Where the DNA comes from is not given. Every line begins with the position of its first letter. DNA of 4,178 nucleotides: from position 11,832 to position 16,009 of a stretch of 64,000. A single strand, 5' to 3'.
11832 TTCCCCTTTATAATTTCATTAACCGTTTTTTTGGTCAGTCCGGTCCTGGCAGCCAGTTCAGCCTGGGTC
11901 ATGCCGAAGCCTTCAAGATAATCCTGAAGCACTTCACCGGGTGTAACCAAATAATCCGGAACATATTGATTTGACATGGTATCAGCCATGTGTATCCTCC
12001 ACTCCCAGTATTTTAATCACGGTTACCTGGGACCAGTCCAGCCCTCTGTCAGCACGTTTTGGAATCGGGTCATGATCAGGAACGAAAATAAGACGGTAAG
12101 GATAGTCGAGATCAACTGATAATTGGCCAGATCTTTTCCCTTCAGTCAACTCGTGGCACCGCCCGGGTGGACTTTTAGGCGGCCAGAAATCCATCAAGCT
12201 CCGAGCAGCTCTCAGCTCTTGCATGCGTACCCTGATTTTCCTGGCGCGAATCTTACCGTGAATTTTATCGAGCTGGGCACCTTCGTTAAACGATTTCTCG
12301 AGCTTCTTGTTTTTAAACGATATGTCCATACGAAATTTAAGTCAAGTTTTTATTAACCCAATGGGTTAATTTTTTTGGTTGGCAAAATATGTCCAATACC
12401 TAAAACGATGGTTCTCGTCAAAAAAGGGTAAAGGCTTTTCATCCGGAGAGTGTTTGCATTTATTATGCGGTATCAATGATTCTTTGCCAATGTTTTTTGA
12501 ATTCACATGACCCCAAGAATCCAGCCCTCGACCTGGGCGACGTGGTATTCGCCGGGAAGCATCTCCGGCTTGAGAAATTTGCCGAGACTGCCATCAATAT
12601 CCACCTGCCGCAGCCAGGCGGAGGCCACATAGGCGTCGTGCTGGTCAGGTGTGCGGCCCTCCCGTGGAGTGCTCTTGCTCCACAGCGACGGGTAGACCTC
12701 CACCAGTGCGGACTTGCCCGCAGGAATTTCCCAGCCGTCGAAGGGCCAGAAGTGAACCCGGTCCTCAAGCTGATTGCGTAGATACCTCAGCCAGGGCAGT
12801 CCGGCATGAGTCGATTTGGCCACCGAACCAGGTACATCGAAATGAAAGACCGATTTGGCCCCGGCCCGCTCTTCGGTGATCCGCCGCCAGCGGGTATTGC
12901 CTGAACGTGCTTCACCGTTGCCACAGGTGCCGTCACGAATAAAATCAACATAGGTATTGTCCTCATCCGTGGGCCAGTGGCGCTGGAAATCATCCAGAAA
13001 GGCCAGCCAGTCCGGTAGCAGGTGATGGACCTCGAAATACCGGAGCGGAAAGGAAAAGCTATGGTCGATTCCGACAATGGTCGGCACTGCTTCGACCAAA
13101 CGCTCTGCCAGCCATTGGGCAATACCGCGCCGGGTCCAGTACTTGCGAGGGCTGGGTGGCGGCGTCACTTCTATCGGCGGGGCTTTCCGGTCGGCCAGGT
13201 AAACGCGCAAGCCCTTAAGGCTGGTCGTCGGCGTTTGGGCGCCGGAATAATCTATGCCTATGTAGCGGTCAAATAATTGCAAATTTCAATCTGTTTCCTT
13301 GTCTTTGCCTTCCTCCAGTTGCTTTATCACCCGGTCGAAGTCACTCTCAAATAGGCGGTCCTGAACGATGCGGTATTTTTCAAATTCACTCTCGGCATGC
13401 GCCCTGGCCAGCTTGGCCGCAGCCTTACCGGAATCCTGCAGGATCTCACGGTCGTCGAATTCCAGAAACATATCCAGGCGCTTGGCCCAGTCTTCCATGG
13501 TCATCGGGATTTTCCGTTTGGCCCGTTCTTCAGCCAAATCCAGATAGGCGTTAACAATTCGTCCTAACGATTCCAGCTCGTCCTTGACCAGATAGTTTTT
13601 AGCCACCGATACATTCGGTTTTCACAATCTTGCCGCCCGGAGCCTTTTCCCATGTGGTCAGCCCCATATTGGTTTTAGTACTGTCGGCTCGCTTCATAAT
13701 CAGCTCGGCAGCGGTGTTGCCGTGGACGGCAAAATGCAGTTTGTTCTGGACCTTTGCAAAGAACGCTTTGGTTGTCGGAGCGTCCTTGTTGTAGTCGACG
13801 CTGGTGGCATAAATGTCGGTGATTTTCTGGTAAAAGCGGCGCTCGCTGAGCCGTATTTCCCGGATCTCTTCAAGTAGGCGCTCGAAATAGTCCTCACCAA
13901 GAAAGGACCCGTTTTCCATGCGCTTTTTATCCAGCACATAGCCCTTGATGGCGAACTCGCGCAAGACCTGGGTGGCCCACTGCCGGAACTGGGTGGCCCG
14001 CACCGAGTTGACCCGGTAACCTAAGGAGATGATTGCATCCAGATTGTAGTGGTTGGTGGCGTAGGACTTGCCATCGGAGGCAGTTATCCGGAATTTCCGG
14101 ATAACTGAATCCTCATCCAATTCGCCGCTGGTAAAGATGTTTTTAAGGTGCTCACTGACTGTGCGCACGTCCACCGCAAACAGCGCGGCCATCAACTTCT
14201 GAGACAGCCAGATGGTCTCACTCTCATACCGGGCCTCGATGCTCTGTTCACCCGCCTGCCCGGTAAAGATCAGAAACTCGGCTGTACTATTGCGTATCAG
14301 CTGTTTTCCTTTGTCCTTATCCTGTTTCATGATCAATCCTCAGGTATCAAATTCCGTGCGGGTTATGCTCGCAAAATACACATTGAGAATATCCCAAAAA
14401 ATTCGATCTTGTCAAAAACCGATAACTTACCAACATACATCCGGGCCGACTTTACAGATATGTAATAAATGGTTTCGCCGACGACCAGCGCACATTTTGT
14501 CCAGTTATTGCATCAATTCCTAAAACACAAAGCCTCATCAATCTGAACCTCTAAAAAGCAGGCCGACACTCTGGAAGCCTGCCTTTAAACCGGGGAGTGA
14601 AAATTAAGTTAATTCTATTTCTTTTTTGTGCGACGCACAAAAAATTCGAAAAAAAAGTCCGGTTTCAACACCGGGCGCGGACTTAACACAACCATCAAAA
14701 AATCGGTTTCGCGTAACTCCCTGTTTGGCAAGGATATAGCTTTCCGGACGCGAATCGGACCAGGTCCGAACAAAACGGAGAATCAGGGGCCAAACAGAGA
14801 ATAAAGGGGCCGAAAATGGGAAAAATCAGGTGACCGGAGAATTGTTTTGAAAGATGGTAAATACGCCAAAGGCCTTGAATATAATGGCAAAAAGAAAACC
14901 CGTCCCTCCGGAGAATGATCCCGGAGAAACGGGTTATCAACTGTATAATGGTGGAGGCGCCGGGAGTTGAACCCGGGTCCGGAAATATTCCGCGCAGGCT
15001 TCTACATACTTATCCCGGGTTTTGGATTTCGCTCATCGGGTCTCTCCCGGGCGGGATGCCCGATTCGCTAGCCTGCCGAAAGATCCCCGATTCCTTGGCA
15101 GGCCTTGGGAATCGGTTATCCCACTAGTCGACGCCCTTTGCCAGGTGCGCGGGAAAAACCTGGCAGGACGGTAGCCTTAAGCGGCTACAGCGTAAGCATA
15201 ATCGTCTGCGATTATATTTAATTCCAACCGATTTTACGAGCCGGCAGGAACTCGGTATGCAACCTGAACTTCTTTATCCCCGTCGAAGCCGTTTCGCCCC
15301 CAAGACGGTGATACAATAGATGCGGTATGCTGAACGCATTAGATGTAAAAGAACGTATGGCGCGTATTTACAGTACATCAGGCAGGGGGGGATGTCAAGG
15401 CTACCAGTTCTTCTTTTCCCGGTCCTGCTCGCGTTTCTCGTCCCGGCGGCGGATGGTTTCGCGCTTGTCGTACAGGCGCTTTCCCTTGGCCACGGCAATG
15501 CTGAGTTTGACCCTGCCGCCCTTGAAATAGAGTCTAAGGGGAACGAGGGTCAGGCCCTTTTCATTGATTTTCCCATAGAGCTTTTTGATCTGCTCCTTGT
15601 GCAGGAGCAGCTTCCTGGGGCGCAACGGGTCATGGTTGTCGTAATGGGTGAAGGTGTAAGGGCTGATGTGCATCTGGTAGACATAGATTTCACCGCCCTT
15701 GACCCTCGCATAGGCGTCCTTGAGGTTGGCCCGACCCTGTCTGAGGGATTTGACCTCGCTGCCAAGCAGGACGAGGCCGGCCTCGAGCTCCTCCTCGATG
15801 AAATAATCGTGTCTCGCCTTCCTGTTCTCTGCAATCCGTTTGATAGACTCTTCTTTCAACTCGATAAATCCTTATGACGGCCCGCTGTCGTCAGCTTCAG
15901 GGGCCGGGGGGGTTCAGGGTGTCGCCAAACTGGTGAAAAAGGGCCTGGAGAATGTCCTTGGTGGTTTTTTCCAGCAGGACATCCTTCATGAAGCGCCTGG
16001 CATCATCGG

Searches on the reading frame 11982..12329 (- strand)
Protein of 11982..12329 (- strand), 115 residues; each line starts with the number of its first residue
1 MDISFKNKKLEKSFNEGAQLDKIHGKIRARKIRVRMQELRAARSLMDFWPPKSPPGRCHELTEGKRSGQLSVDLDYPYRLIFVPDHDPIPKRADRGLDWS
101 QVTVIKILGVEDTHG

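Call 77: search_protein_families(library=pfam, proteins=[window:11982-12329:-], max_evalue=0.001)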
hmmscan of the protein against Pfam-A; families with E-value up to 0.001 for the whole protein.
window:11982-12329:- (115 aa): 1 family
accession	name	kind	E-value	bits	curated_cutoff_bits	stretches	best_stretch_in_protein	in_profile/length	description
PF05015.19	HigB-like_toxin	-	2.1e-05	25.3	27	1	4-82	2-76/91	RelE-like toxin of type II toxin-antitoxin system HigB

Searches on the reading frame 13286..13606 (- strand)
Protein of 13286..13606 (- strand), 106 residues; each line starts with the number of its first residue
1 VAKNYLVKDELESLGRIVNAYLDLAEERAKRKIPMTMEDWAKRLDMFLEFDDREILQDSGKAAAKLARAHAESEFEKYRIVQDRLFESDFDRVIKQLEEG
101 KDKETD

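Call 77: search_protein_families(library=pfam, proteins=[window:13286-13606:-], max_evalue=0.001)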
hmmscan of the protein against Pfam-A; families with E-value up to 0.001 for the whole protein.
window:13286-13606:- (106 aa): 1 family
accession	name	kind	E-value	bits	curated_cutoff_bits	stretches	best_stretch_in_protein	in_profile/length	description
PF13310.11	Virulence_RhuM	-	1.7e-27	96.7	33.7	1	1-84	167-249/252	Virulence protein RhuM family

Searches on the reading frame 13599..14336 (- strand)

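Call 77: search_protein_families(library=pfam, proteins=[window:13599-14336:-], max_evalue=0.001)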
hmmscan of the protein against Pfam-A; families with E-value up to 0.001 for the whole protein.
window:13599-14336:- (245 aa): 1 family
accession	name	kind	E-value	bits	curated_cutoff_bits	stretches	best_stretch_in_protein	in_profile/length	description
PF13310.11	Virulence_RhuM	-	1e-75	254.8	33.7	1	77-241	1-164/252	Virulence protein RhuM family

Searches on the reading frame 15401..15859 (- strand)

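Call 77: search_protein_families(library=pfam, proteins=[window:15401-15859:-], max_evalue=0.001)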
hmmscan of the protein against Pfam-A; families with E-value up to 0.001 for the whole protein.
window:15401-15859:- (152 aa): 1 family
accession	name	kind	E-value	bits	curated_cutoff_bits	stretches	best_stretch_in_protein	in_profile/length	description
PF01668.23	SmpB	-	4.4e-62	208.7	27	1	9-150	1-142/143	SmpB protein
